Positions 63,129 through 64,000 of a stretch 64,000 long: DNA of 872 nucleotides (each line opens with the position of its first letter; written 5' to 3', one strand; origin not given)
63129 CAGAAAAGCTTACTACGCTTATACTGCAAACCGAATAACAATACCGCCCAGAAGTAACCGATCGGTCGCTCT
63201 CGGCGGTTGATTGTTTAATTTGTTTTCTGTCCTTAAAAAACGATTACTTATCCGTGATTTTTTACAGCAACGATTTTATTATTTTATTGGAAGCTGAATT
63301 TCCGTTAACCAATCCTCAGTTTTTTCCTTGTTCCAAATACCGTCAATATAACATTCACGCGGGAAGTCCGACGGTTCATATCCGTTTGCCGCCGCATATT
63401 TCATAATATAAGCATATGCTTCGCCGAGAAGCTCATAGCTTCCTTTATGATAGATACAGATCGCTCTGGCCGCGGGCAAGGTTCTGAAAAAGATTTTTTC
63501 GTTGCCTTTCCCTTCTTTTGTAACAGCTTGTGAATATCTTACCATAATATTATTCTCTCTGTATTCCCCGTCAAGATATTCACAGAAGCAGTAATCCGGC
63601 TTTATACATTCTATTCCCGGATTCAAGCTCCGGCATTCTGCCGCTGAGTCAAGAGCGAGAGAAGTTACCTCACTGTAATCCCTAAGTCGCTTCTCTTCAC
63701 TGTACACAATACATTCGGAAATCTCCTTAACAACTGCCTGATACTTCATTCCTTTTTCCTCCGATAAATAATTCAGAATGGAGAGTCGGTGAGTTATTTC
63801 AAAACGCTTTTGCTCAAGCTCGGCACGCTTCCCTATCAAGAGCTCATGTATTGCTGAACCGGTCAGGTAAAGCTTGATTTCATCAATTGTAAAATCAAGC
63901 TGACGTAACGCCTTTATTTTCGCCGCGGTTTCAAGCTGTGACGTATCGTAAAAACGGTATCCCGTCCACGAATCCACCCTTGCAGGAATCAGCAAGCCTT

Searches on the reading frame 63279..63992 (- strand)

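Call 31: search_protein_families(library=pfam, proteins=[window:63279-63992:-])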
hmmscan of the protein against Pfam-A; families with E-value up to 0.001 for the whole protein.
window:63279-63992:- (237 aa): 2 families
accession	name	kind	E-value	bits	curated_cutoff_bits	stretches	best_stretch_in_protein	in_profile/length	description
PF06445.20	GyrI-like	-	1.1e-14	55.4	26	1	124-237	45-155/155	GyrI-like small molecule binding domain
PF13411.12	MerR_1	-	4.3e-07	30.4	21.6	1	4-44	29-67/69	MerR HTH family regulatory protein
